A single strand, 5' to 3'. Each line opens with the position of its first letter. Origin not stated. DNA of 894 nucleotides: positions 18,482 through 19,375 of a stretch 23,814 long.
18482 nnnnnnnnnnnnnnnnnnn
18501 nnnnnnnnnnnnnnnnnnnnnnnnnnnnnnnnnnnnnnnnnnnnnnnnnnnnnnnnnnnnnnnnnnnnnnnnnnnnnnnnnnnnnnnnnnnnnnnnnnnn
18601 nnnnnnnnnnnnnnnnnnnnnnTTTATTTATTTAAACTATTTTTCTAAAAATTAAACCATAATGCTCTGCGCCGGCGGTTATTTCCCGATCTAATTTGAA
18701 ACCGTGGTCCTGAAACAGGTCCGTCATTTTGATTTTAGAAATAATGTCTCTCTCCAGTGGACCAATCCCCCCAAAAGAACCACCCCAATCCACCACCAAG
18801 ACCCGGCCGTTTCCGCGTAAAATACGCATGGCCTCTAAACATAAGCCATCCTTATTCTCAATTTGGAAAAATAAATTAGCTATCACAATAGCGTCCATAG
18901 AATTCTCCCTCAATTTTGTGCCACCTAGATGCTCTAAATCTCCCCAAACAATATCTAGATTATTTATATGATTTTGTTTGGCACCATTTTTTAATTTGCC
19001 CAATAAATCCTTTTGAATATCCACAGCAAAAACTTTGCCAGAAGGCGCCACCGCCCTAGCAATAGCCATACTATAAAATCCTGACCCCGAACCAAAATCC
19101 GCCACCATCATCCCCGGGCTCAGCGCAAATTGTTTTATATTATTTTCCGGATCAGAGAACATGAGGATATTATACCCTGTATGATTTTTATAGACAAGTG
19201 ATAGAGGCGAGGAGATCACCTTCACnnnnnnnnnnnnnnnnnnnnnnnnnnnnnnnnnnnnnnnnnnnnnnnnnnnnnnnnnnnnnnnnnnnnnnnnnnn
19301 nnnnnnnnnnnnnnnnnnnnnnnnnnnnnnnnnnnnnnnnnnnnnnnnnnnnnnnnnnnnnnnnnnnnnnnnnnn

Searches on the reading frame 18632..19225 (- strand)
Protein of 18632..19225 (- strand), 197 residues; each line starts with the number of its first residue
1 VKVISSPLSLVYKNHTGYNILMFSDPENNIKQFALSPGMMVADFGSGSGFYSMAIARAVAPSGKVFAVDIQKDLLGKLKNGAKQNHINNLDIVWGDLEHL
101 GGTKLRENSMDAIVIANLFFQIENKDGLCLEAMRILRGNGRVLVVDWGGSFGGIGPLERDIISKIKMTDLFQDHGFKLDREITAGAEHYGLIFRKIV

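Call 3: search_protein_families(library=pfam, proteins=[window:18632-19225:-], max_evalue=1)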
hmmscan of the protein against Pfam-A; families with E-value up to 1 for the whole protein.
window:18632-19225:- (197 aa): 16 families
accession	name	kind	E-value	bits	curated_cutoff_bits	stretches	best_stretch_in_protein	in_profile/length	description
PF13847.12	Methyltransf_31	-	4.3e-14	52.9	27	1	36-148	2-113/145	Methyltransferase domain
PF08241.18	Methyltransf_11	-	7.7e-12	46.1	21.2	1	43-143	2-94/95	Methyltransferase domain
PF13649.12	Methyltransf_25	-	8.5e-12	46.1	27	1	41-140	1-97/97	Methyltransferase domain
PF01209.24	Ubie_methyltran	-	8.2e-08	32.3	20.1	1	34-146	44-153/233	ubiE/COQ5 methyltransferase family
PF08704.16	GCD14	-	1.2e-07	32.1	26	1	20-102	23-106/247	tRNA methyltransferase complex GCD14 subunit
PF01135.25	PCMT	-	1.4e-07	31.9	20.3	1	33-96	69-132/210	Protein-L-isoaspartate(D-aspartate) O-methyltransferase (PCMT)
PF08242.18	Methyltransf_12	-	1e-06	29.8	30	1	43-142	2-98/98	Methyltransferase domain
PF05175.20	MTS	-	7.4e-06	26.1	23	1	39-145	33-139/170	Methyltransferase small domain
PF06325.19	PrmA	-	4.7e-05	23.5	22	1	36-121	160-237/296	Ribosomal protein L11 methyltransferase (PrmA)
PF02390.23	Methyltransf_4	-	8.8e-05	22.5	24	1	40-115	4-78/173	Putative methyltransferase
PF01728.25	FtsJ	-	0.00016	22.1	24.1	1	31-113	14-95/181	FtsJ-like methyltransferase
PF02475.24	TRM5-TYW2_MTfase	-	0.001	19.5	28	1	36-115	35-110/164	TRM5/TYW2 methyltransferase domain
PF10294.15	Methyltransf_16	-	0.029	14.6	21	1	36-141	45-152/174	Lysine methyltransferase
PF13679.12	Methyltransf_32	-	0.053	13.9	27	1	37-87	25-78/143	Methyltransferase domain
PF01269.23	Fibrillarin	-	0.087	12.4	27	1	28-83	62-117/227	Fibrillarin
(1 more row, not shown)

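Call 77: search_protein_families(library=ncbifam, proteins=[window:18632-19162:-], max_evalue=0.01)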
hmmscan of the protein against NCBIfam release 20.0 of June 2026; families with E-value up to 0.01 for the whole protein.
window:18632-19162:- (176 aa): 43 families (the best 25 are shown)
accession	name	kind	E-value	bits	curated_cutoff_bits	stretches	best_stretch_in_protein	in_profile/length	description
NF008823.0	PRK11873.1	subfamily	1.9e-17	63.7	263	1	13-125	74-183/272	arsenite methyltransferase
NF041537.1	ArsM_AhpD_UU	exception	2.4e-14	52.9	510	1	13-125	73-182/345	arsenite methyltransferase/AhpD domain selenoprotein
NF041536.1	ArsM_DUF2284_UU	exception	1.4e-12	46.7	575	1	14-126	74-183/459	arsenite methyltransferase/DUF2284 domain selenoprotein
NF047649.1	MTase_UXPK_star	exception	1.3e-11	44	460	1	13-125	74-183/283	methyltransferase/UXPK-star double selenoprotein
NF001240.0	PRK00216.1-1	equivalog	1.4e-09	37.3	378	1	9-126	56-171/251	bifunctional demethylmenaquinone methyltransferase/2-methoxy-6-polyprenyl-1,4-benzoquinol methylase UbiE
TIGR02469.1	CbiT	equivalog_domain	4.7e-09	36.6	78.3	1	9-97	12-97/124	precorrin-6Y C5,15-methyltransferase (decarboxylating) subunit CbiT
NF052510.1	methyltran_MpqE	exception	1.9e-08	34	335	1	9-126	39-154/234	methyl-plastoquinone biosynthesis methyltransferase MpqE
TIGR04364.1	methyltran_FxLD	equivalog_domain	2e-08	33.7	320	1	9-78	75-143/394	methyltransferase, FxLD system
NF001242.0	PRK00216.1-3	equivalog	3.2e-08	33.3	351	1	17-126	71-178/258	bifunctional demethylmenaquinone methyltransferase/2-methoxy-6-polyprenyl-1,4-benzoquinol methylase UbiE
NF001790.0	PRK00517.3-3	equivalog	4.4e-07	29.5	269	1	15-123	121-223/262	50S ribosomal protein L11 methyltransferase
NF043040.1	corrin_prot_MT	hypoth_equivalog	5.3e-07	29.3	180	1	9-125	34-149/216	corrinoid protein-associated methyltransferase CpaM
TIGR01983.1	UbiG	equivalog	5.5e-07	29.1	102.95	1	17-123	50-151/228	bifunctional 2-polyprenyl-6-hydroxyphenol methylase/3-demethylubiquinol 3-O-methyltransferase UbiG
NF001243.0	PRK00216.1-4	equivalog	8e-07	28.6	235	1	8-125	39-153/237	demethylmenaquinone methyltransferase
TIGR01934.1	MenG_MenH_UbiE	subfamily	9.2e-07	28.4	158.35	1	10-125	33-143/223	ubiquinone/menaquinone biosynthesis methyltransferase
NF001244.0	PRK00216.1-5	equivalog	1e-06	28.2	216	1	9-125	41-155/236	bifunctional demethylmenaquinone methyltransferase/2-methoxy-6-polyprenyl-1,4-benzoquinol methylase UbiE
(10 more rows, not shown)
